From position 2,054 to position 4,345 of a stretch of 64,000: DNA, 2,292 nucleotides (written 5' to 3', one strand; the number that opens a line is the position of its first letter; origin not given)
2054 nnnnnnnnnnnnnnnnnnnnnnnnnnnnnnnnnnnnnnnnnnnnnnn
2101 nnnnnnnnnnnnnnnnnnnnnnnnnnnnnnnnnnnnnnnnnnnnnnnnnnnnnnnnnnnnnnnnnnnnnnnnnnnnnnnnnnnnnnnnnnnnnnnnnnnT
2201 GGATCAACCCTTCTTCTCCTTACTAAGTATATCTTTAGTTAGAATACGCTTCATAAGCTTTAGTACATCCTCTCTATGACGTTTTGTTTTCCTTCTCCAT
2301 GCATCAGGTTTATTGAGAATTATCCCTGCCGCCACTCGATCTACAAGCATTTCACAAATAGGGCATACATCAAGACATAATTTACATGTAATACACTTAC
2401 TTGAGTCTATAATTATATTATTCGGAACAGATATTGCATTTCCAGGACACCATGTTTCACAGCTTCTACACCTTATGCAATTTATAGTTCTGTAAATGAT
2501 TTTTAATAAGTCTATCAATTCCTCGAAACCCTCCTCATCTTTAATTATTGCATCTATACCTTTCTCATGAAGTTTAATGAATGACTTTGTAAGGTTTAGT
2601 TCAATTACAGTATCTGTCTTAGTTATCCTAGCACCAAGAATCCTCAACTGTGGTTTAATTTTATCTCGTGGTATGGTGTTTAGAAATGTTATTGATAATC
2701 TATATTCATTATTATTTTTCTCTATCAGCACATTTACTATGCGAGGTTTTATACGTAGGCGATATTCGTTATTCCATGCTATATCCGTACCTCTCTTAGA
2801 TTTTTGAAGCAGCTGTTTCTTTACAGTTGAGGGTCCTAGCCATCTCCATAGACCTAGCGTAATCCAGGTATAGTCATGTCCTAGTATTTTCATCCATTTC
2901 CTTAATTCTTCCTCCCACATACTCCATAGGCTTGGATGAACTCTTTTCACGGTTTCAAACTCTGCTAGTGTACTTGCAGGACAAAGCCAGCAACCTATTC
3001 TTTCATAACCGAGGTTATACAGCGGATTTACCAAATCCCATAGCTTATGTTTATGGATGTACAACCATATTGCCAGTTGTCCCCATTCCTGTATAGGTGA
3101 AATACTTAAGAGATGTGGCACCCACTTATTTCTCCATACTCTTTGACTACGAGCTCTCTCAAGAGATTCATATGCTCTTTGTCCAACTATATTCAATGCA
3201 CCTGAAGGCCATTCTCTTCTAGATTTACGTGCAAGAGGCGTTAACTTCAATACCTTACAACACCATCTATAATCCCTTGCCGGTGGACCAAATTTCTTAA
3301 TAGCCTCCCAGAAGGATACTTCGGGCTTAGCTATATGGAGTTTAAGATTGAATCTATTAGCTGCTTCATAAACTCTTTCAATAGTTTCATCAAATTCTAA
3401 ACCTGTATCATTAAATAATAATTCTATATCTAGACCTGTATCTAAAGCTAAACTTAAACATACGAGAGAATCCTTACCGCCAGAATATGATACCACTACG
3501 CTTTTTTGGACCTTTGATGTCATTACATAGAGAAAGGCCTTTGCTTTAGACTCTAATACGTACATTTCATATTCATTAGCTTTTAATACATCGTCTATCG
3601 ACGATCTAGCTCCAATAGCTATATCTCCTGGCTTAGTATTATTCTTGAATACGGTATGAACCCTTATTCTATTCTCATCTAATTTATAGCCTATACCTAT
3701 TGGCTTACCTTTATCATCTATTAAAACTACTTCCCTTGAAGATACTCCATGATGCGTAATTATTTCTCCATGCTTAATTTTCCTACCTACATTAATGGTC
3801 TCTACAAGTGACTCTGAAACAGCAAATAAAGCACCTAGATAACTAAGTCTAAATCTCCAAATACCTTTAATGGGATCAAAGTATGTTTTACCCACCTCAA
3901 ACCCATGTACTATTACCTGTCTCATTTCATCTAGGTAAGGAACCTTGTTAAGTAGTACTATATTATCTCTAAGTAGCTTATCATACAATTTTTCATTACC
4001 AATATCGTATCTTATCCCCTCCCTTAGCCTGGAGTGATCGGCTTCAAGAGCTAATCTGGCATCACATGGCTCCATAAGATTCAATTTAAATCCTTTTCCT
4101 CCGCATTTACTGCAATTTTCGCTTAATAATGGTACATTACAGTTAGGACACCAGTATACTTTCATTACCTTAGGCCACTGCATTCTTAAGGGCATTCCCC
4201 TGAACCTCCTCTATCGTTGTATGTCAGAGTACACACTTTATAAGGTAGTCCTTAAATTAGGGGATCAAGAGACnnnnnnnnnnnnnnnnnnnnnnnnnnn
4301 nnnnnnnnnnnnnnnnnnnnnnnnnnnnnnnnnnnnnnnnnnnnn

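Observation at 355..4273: Divergent partner operon: PP-loop/PUA/ferredoxin enzyme followed by a second, 6-7-TM HerA/FtsK-type ATPase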

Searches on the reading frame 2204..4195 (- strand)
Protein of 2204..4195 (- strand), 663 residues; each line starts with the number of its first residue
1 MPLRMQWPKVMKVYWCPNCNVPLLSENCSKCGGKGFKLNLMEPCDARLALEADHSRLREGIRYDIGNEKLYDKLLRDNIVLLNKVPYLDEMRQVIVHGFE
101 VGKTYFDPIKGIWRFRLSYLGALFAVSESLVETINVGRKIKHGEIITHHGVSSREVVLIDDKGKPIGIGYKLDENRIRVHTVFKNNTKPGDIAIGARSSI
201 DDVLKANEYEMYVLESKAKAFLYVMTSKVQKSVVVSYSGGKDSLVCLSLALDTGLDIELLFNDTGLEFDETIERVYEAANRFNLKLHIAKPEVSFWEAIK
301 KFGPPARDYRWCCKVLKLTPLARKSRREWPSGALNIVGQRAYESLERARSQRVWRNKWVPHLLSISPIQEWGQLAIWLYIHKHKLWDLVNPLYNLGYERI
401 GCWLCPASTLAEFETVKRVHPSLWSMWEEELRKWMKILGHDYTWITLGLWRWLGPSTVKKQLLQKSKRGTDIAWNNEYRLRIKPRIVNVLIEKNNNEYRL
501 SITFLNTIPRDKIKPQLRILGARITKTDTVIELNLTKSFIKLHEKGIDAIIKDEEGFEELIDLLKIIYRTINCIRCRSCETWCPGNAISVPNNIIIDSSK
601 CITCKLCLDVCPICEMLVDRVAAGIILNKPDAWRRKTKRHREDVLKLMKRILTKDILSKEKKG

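Call 3: search_protein_families(library=pfam, proteins=[window:2204-4195:-], max_evalue=0.01)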
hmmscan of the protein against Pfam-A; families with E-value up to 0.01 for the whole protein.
window:2204-4195:- (663 aa): 9 families
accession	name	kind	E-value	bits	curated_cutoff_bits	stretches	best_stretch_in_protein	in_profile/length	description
PF01507.26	PAPS_reduct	-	4.7e-42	144.4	22.5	1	233-407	2-174/175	Phosphoadenosine phosphosulfate reductase domain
PF12797.12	Fer4_2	-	5.2e-06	26.5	24.5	1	594-612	3-21/22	4Fe-4S binding domain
PF12838.12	Fer4_7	-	1.2e-05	26.2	27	1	572-612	1-49/52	4Fe-4S dicluster domain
PF13237.11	Fer4_10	-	1.9e-05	24.9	25.5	2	566-612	2-53/53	4Fe-4S dicluster domain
PF14697.11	Fer4_21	-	3.3e-05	24.4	35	1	572-615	7-55/59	4Fe-4S dicluster domain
PF13183.11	Fer4_8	-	0.00042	21.2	27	0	598-617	2-21/68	4Fe-4S dicluster domain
PF00037.32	Fer4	-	0.00061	19.9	21.1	1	594-612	1-19/24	4Fe-4S binding domain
PF13484.11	Fer4_16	-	0.00089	20.4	30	0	572-602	1-30/66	4Fe-4S double cluster binding domain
PF13187.11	Fer4_9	-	0.0017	18.7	27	1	572-612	1-48/52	4Fe-4S dicluster domain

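Call 4: search_protein_families(library=ncbifam, proteins=[window:2204-4195:-], max_evalue=0.01)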
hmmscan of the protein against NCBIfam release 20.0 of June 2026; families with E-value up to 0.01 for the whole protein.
window:2204-4195:- (663 aa): 54 families (the best 25 are shown)
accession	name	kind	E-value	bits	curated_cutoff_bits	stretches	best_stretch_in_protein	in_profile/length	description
NF010367.0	PRK13795.1-2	equivalog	1.5e-125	419.9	456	1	11-615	10-583/584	hypothetical protein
NF010368.0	PRK13795.1-3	equivalog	9.2e-117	390.9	588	1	11-615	10-631/635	hypothetical protein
NF010369.0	PRK13795.1-4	equivalog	2.2e-116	389.5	1086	1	12-615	13-623/633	hypothetical protein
NF010366.0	PRK13795.1-1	equivalog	1.6e-106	357.1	745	1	12-615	37-652/667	hypothetical protein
NF006327.0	PRK08557.1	equivalog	1.9e-57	194.9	366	1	65-453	16-397/415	hypothetical protein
NF006351.0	PRK08576.1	equivalog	1.1e-33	116.5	290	1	189-420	196-416/436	hypothetical protein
NF002537.0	PRK02090.1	equivalog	6.6e-24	84.9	154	1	207-408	17-215/244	phosphoadenylyl-sulfate reductase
TIGR02055.1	APS_reductase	subfamily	3.7e-18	66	235.3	1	242-408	5-170/194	adenylylsulfate reductase, thioredoxin dependent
TIGR00434.1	cysH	subfamily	4.4e-17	62.7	165.1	1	229-408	12-190/214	phosophoadenylyl-sulfate reductase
TIGR02057.1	PAPS_reductase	equivalog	2.6e-10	40.6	254.2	1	228-403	23-196/224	phosphoadenosine phosphosulfate reductase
NF003587.0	PRK05253.1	subfamily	1.3e-09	37.8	195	1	211-349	9-145/301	sulfate adenylyltransferase subunit CysD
NF038196.1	ferrodoxin_EFR1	subfamily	2.7e-08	34.2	75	1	554-612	167-225/242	EFR1 family ferrodoxin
NF045874.1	Vhu_polyferre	exception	3.8e-07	29.2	600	1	567-618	124-176/381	F420-non-reducing hydrogenase associated-polyferredoxin VhuB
NF058577.1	FdxA_fam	equivalog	1.6e-06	28.2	65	1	572-613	8-50/52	4Fe-4S ferredoxin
NF006221.0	PRK08348.1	subfamily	2.5e-06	27.2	124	1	565-614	38-90/136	NADH-plastoquinone oxidoreductase subunit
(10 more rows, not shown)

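Call 19: find_homologous_proteins(query=window:2204-4195:-)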
Query window:2204-4195:- (663 aa): 1234 proteins with E <= 0.001 among 8000 candidates; the best 120 are listed.
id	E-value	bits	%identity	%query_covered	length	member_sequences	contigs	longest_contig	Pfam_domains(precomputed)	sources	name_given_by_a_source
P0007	0.0e+0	1544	100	100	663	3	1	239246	PF01507.26,PF12797.13,PF12838.13,PF13237.12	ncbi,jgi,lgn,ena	-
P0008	0.0e+0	1078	71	99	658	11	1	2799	PF14697.12,PF01507.26,PF13484.12,PF12838.13,PF13237.12,PF13183.12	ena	-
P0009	4.2e-189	648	45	100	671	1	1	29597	PF14697.12,PF01507.26,PF12838.13,PF13237.12,PF13183.12,PF13187.12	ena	-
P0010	2.9e-187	642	46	98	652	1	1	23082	PF01507.26,PF13484.12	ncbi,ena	-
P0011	2.3e-186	639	47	95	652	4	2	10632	PF14697.12,PF01507.26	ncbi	-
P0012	3.8e-186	639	46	98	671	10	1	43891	PF14697.12,PF01507.26,PF00037.33,PF12838.13,PF13237.12,PF13183.12,PF13187.12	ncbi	-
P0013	7.4e-185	634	46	98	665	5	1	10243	PF14697.12,PF01507.26,PF12797.13,PF00037.33,PF12838.13,PF13534.12,PF13237.12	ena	-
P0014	9.9e-185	634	46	98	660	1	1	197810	PF14697.12,PF01507.26,PF13237.12,PF13183.12,PF13187.12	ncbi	-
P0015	1.3e-184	634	45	98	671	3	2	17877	PF14697.12,PF01507.26,PF13237.12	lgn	-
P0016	5.3e-183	628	45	99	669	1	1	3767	PF14697.12,PF01507.26,PF12797.13,PF12837.13,PF00037.33,PF12838.13,PF13237.12,PF13187.12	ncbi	-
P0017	1.4e-181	624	45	98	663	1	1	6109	PF14697.12,PF01507.26,PF00037.33,PF12838.13,PF25160.2,PF13237.12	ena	-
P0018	2.3e-181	623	44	98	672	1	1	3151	PF01507.26,PF13484.12,PF13237.12,PF13183.12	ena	-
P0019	1.5e-180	620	45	100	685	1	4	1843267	PF01507.26,PF12838.13,PF13183.12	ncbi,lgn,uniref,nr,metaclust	ncbi:phosphoadenosine phosphosulfate reductase [Pyrolobus fumarii 1A]|uniref:Phosphoadenosine phosph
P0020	5.1e-180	618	46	98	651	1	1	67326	PF01507.26,PF13183.12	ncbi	-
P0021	6.8e-180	618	45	98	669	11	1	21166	PF14697.12,PF01507.26,PF00037.33,PF12838.13,PF13237.12,PF13187.12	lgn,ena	-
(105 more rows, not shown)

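Call 24: find_related_loci(query=A2, collection=genome_contigs, flank=10000)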
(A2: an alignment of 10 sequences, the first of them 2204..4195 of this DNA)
Query A2 (663 aa) in genome_contigs; peptide patterns used: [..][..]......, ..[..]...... (x = any residue, [..] = any of these).
600 stretches matched a pattern (row limit reached: there are more); 374 encode a relative of the query (tblastn E <= 1e-3); the best 80 are kept; 80 distinct loci.
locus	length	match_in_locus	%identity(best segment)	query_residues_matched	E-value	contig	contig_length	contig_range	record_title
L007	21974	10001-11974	44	3-654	9e-179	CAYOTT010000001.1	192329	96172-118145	MAG TPA_asm: uncultured Desulfurococcales archaeon isolate binchicken_co6_547 genome assembly, contig: NODE_10_length_19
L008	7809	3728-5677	44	5-651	2e-172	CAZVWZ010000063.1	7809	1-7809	MAG TPA_asm: uncultured Desulfurococcaceae archaeon isolate binchicken_co6_445 genome assembly, contig: NODE_12053_lengt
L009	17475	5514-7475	45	3-654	4e-174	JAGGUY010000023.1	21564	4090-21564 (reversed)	MAG: Thermoprotei archaeon isolate AUK086 PB_MBMC_040_c_000000000135, whole genome shotgun sequence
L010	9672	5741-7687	41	3-649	1e-159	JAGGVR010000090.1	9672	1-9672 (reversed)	MAG: Staphylothermus sp. isolate AUK105 PB_MBMC_059_c_000000000083, whole genome shotgun sequence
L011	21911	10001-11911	42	4-655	3e-157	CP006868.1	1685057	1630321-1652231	Ignicoccus pacificus DSM 13166, complete genome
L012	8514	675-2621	41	3-648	5e-156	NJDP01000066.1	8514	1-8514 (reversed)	MAG: Desulfurococcales archaeon ex4484_58 ex4484_58_scaffold_6836_length_8514__count_1079, whole genome shotgun sequence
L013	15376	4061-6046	40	3-659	3e-155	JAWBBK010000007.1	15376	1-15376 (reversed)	MAG: Acidilobaceae archaeon isolate GMQP_201705_bins_18 GMQP_201705_bins_18_scaffold_7, whole genome shotgun sequence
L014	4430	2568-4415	43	3-621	5e-158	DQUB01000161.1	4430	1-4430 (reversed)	MAG TPA_asm: Pyrodictium sp. isolate SZUA-1443 k95_33255, whole genome shotgun sequence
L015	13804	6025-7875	42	3-636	2e-152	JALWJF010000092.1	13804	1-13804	MAG: Desulfurococcales archaeon isolate M17_metabat1_scaf2bin.034 M17_NODE_4269_length_13804_cov_2.191562, whole genome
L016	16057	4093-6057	41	6-651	1e-151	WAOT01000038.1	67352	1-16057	MAG: Desulfurococcales archaeon isolate S143_63_esom k151_383796, whole genome shotgun sequence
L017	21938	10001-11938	40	7-651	3e-151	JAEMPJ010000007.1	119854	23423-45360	MAG: Thermogladius sp. isolate 2016_B02_sed_C_4 c_000000000004, whole genome shotgun sequence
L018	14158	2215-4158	46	3-653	9e-177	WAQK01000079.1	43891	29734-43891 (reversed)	MAG: Pyrodictiaceae archaeon isolate S146_92_esom k151_571365, whole genome shotgun sequence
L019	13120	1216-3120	40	7-633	4e-149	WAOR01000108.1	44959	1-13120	MAG: Thermodiscus sp. isolate S143_108_esom k151_530496, whole genome shotgun sequence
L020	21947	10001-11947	45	4-651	8e-179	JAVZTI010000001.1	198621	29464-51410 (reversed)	MAG: Desulfurococcaceae archaeon isolate DRTY-8_201705_bins_7 DRTY-8_201705_bins_7_scaffold_1, whole genome shotgun sequ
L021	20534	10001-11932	38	1-642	2e-141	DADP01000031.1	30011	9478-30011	MAG TPA_asm: Desulfurococcaceae archaeon UBA285 UBA285_contig_58782, whole genome shotgun sequence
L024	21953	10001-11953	42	3-649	6e-167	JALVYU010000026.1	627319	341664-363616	MAG: Desulfurococcales archaeon isolate T10_maxbin2_scaf2bin.134 T10_NODE_1_length_627319_cov_36.207110, whole genome sh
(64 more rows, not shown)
